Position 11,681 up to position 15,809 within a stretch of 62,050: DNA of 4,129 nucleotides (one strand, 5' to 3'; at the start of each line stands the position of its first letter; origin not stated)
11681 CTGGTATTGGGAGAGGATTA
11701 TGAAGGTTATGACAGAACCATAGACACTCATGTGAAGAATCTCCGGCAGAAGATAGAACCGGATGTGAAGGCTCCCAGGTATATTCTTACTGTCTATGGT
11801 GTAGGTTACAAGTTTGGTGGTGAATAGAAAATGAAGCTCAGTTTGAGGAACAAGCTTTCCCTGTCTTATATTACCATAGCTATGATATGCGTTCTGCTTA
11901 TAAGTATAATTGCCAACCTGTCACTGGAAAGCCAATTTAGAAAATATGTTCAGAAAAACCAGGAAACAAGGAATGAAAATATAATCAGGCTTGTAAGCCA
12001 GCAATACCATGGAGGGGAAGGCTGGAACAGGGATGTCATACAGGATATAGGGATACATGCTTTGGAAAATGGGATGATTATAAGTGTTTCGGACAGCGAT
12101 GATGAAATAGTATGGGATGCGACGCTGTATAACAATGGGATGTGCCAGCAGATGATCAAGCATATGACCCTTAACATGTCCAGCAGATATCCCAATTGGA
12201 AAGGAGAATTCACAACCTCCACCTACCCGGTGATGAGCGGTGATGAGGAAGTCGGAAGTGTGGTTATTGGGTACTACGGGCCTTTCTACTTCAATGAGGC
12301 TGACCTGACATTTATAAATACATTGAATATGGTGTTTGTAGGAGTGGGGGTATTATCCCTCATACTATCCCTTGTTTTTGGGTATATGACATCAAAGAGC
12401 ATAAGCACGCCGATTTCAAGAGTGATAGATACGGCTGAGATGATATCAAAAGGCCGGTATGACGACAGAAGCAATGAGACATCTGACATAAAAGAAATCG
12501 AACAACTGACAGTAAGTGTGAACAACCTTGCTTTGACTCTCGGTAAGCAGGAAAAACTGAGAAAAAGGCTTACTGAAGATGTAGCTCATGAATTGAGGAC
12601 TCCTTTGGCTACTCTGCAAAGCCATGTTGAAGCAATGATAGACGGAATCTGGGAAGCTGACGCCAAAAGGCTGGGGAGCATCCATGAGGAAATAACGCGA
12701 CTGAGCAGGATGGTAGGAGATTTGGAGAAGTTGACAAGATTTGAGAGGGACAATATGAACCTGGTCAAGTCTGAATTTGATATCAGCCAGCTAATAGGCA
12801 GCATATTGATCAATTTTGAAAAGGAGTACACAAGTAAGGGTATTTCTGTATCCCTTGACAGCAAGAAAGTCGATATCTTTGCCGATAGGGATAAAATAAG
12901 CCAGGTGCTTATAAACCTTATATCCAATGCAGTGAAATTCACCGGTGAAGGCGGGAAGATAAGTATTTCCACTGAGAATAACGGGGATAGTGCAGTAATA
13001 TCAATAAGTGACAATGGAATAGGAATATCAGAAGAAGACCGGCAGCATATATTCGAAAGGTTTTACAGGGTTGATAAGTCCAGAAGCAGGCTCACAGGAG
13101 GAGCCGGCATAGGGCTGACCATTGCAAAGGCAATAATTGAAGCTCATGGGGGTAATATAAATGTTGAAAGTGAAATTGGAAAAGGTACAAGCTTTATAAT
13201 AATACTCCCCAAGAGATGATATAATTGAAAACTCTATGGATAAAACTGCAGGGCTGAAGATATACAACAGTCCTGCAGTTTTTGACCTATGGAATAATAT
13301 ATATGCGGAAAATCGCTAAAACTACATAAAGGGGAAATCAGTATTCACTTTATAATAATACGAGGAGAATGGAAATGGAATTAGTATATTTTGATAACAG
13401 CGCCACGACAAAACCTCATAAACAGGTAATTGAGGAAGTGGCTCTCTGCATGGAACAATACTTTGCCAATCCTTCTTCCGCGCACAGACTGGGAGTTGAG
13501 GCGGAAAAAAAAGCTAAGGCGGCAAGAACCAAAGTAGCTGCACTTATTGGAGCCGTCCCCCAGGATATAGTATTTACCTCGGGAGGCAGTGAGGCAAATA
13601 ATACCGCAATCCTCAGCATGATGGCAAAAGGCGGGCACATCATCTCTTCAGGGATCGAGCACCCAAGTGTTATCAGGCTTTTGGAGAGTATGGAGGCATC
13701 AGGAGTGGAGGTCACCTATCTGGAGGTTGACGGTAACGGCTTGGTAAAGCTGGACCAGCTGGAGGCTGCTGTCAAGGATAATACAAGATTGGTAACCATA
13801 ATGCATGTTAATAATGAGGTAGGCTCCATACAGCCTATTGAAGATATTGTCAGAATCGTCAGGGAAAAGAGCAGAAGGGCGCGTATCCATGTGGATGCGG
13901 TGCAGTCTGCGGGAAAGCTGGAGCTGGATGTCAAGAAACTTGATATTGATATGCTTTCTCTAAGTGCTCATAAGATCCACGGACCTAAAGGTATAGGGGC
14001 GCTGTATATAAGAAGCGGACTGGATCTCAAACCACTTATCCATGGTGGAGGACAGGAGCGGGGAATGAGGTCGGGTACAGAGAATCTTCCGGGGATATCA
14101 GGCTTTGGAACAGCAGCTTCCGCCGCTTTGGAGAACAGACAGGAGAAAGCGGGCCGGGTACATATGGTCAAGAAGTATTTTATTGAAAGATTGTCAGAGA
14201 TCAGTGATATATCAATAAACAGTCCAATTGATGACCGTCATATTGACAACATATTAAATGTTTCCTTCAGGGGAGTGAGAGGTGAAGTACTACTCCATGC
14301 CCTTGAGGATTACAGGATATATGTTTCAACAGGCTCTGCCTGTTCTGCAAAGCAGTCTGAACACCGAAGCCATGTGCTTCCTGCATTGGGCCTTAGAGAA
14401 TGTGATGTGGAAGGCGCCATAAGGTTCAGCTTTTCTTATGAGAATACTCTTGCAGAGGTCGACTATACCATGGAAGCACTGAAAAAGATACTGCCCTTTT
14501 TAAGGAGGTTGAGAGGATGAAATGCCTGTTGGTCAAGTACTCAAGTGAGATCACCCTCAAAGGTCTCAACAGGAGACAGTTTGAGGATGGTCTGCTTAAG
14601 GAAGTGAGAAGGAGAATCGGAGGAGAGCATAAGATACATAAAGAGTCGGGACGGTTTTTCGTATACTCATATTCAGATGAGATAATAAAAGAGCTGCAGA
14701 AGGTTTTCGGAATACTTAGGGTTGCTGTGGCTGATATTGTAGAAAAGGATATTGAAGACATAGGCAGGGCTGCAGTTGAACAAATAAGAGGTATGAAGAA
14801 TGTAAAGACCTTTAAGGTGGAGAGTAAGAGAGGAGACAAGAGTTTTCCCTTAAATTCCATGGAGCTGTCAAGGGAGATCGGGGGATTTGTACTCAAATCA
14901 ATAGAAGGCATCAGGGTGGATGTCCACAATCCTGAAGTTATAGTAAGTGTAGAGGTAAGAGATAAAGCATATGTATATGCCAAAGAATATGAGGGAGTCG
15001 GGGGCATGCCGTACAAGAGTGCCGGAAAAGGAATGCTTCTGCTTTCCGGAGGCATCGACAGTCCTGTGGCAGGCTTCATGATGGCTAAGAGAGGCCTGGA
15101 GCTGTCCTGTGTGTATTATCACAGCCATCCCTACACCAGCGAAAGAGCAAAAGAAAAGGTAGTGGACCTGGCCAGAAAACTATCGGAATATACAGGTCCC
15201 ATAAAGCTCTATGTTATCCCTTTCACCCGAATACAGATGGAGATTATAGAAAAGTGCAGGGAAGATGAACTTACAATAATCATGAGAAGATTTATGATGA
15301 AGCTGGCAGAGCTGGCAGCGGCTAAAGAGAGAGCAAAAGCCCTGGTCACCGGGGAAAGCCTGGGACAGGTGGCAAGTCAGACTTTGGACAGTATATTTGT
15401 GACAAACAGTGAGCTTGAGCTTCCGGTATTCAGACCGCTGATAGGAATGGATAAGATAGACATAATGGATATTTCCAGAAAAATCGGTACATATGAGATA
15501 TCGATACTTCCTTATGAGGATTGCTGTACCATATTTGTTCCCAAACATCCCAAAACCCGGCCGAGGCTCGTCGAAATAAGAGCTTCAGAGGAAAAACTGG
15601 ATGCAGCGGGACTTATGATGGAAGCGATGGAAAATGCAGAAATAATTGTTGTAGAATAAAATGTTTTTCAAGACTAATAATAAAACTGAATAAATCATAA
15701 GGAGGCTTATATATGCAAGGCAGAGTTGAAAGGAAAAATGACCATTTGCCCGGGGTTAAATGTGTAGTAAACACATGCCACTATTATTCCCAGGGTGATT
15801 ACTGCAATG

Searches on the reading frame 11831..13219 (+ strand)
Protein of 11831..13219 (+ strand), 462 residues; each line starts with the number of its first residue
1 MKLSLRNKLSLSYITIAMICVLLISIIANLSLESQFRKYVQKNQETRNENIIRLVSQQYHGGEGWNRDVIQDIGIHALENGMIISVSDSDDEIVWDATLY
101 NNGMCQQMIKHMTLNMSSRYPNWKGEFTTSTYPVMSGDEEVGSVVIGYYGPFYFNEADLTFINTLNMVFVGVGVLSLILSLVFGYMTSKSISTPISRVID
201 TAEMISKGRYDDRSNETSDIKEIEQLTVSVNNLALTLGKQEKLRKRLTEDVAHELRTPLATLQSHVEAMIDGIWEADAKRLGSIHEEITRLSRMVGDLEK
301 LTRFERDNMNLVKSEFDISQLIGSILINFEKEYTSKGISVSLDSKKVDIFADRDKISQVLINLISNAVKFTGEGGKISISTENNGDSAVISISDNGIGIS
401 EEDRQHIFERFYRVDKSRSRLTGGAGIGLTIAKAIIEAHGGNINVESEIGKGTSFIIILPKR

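Call 56: search_protein_families(library=ncbifam, proteins=[window:11831-13219:+], max_evalue=0.00001)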
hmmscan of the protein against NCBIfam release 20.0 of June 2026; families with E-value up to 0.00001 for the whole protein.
window:11831-13219:+ (462 aa): 85 families (the best 25 are shown)
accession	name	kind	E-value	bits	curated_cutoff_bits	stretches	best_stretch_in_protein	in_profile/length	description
NF033092.0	HK_WalK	equivalog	6.9e-80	269.3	725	2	239-460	367-593/594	cell wall metabolism sensor histidine kinase WalK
NF012163.2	BaeS_SmeS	equivalog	3.3e-74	250.5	500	1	5-448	5-445/457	sensor histidine kinase efflux regulator BaeS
NF007837.0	PRK10549.1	equivalog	2.8e-70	237.3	603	1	1-460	4-457/466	envelope stress sensor histidine kinase BaeS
NF046044.1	PnpS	equivalog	2.3e-66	224.4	400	1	239-460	165-390/390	two-component system histidine kinase PnpS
TIGR02966.1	phoR_proteo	equivalog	6.6e-60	202.9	334.2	1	239-458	109-332/333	phosphate regulon sensor histidine kinase PhoR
TIGR01386.1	cztS_silS_copS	subfamily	1.7e-59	202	292.55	1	2-459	1-456/457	heavy metal sensor histidine kinase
NF012226.0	AdeS_HK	equivalog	6.3e-57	193.3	500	1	158-460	50-352/353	two-component sensor histidine kinase AdeS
NF041735.1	hist_kin_RppB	equivalog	3.1e-56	191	400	1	245-460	217-438/438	two-component system sensor histidine kinase RppB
NF040691.1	MtrAB_MtrB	equivalog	3.7e-56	191.2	450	1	158-462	182-493/507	MtrAB system histidine kinase MtrB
NF041210.1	his_kin_PieS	equivalog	1.4e-52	179.3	850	1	124-461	129-470/474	two component system sensor histidine kinase PieS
NF047874.1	MASE3_PAS_HK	subfamily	3.8e-52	177.9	560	1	219-461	374-625/655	MASE3 domain-containing sensor histidine kinase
NF007007.0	PRK09470.1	equivalog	4.8e-51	174.1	486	1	18-460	22-458/463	envelope stress sensor histidine kinase CpxA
NF033093.1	HK_VicK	exception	1.5e-47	162.3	680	1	239-460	204-434/448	cell wall metabolism sensor histidine kinase VicK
NF007898.0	PRK10604.1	equivalog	4.1e-44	151.4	478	1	160-460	135-422/433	two-component system sensor histidine kinase RstB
NF045903.1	CuHisKinLciSLeg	equivalog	5.7e-44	151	700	1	166-459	62-356/357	copper-responsive two-component system sensor histidine kinase LciS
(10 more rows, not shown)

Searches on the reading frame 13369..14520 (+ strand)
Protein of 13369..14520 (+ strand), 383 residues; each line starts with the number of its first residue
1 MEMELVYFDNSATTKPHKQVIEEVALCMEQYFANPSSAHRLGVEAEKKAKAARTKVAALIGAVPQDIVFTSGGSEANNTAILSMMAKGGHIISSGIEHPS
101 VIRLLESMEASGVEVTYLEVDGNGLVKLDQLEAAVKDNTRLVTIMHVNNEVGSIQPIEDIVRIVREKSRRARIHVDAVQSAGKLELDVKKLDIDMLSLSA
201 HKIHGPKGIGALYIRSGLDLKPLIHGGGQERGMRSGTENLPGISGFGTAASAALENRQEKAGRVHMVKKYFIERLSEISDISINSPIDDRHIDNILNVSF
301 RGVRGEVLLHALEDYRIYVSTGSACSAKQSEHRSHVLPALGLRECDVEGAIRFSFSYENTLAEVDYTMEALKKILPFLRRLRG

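Call 56: search_protein_families(library=ncbifam, proteins=[window:13369-14520:+], max_evalue=0.00001)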
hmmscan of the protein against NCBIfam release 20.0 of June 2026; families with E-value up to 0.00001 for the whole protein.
window:13369-14520:+ (383 aa): 32 families (the best 25 are shown)
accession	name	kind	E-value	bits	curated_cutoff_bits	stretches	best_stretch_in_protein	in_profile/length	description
TIGR03402.1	FeS_nifS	equivalog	1.6e-120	402.4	530.75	1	6-381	1-376/379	cysteine desulfurase NifS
NF010611.0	PRK14012.1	equivalog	1.7e-103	346.7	548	1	6-381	7-385/406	IscS subfamily cysteine desulfurase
TIGR02006.1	IscS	equivalog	1.6e-100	336.9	643.2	1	6-381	5-381/402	IscS subfamily cysteine desulfurase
TIGR03235.1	DNA_S_dndA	equivalog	3.6e-98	329.1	480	1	7-354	1-352/353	cysteine desulfurase DndA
NF002806.0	PRK02948.1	subfamily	9.8e-86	288.1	304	1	5-375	1-372/381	IscS subfamily cysteine desulfurase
TIGR03403.1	nifS_epsilon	equivalog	2.1e-83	280.3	587.7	1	6-380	1-378/382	NifS family cysteine desulfurase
TIGR01977.1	am_tr_V_EF2568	hypoth_equivalog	2.2e-54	184.9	377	1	6-374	1-376/376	cysteine desulfurase family protein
TIGR01979.1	sufS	subfamily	5.6e-53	180.2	475.1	1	3-378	17-402/403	SufS family cysteine desulfurase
NF041166.1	f2_encap_cargo1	exception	4.2e-42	145.1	800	1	4-228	245-475/623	family 2A encapsulin nanocompartment cargo protein cysteine desulfurase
NF040779.1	Sec_lyase_SclA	exception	3.2e-36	125.1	525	1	6-375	1-377/378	selenocysteine lyase SclA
NF006791.0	PRK09295.1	equivalog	5.2e-36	124.6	661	1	4-328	23-367/406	cysteine desulfurase SufS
TIGR01976.1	am_tr_V_VC1184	hypoth_equivalog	1.4e-34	120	352.35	1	4-217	18-234/401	cysteine desulfurase-like protein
NF008126.0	PRK10874.1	equivalog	1.2e-27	97.1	607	1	3-378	18-399/401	cysteine desulfurase CsdA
TIGR03392.1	FeS_syn_CsdA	equivalog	4.1e-27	95.4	493.6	1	4-378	16-396/398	cysteine desulfurase CsdA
TIGR04343.1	egtE_PLP_lyase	equivalog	2.1e-17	63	400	1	47-219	54-220/370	ergothioneine biosynthesis PLP-dependent enzyme EgtE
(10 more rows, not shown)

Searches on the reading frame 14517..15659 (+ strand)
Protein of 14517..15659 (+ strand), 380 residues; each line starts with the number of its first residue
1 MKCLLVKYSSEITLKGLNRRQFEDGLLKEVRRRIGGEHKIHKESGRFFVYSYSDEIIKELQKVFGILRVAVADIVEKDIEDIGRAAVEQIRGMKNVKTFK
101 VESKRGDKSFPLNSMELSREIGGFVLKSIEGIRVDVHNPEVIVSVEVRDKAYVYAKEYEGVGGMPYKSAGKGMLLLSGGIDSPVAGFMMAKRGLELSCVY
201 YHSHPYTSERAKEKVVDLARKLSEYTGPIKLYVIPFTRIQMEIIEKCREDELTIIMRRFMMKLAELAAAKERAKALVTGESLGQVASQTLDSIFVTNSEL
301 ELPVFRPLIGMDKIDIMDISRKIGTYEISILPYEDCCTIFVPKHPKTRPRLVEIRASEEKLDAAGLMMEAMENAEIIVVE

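Call 56: search_protein_families(library=ncbifam, proteins=[window:14517-15659:+], max_evalue=0.00001)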
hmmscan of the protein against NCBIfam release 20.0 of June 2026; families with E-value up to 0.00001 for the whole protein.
window:14517-15659:+ (380 aa): 2 families
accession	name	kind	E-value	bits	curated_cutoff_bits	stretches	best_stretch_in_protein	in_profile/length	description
TIGR00342.1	TIGR00342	equivalog_domain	9.1e-110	367.2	264.5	1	5-362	2-366/373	tRNA uracil 4-sulfurtransferase ThiI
NF006222.0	PRK08349.1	subfamily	3.5e-51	173.9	251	1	174-362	5-193/198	hypothetical protein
